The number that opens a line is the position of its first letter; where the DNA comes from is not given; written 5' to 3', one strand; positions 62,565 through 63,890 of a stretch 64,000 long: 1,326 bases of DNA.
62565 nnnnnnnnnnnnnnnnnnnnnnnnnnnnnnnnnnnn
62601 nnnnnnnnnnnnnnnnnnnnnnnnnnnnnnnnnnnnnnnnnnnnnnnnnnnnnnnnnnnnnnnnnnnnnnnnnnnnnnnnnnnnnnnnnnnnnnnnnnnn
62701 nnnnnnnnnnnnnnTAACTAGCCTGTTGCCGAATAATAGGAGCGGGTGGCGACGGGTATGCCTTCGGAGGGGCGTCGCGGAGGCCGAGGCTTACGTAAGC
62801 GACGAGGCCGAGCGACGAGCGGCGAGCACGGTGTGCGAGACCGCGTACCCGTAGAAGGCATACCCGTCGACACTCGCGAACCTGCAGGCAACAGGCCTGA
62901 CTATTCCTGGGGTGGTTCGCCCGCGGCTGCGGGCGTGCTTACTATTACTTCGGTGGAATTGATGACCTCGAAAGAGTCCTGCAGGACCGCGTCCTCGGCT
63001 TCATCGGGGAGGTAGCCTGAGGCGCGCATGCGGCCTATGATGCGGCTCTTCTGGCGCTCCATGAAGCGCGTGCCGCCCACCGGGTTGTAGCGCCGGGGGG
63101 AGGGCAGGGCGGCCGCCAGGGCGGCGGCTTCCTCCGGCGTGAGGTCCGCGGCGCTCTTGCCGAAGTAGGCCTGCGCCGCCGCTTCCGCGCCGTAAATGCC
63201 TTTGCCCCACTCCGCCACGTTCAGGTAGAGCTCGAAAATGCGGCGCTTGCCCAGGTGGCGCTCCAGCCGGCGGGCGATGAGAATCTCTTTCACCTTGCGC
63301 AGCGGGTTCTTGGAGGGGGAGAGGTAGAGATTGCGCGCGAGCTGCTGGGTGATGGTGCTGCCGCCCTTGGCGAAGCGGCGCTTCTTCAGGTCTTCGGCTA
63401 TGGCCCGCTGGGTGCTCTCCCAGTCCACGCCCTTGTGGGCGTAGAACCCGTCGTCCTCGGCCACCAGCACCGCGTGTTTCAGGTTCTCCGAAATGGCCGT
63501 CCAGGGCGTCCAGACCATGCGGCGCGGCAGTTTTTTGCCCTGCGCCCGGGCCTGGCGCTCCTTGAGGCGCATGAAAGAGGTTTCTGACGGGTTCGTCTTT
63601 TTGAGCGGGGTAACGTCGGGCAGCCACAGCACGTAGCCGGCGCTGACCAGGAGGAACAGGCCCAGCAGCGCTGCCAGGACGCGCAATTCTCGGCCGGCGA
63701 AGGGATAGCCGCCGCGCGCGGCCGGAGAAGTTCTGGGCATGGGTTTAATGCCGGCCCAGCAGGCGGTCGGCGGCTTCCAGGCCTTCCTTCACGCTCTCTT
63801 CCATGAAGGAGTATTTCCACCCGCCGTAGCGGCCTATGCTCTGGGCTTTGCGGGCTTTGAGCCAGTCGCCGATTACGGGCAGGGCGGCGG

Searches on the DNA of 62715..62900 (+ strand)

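Call 47: search_dna_similar(query=window:62715-62900:+, collection=plasmids, mode=distant, max_evalue=0.01)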
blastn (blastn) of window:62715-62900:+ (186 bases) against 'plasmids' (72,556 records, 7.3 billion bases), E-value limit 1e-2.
No match.

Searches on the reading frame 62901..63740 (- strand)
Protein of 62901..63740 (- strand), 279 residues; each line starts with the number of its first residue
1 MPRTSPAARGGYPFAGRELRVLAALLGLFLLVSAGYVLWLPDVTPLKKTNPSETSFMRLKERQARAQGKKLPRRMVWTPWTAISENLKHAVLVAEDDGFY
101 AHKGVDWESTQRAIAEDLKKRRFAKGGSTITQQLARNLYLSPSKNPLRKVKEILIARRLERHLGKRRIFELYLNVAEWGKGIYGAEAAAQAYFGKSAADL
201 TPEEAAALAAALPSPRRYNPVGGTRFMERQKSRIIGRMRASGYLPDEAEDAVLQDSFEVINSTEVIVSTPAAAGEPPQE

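Call 97: search_protein_families(library=pfam, proteins=[window:62901-63740:-], max_evalue=0.01)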
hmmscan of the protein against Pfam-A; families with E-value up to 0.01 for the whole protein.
window:62901-63740:- (279 aa): 1 family
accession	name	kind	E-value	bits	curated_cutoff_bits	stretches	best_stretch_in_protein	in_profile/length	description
PF00912.28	Transgly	-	8.6e-57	191.9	27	1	73-238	12-177/178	Transglycosylase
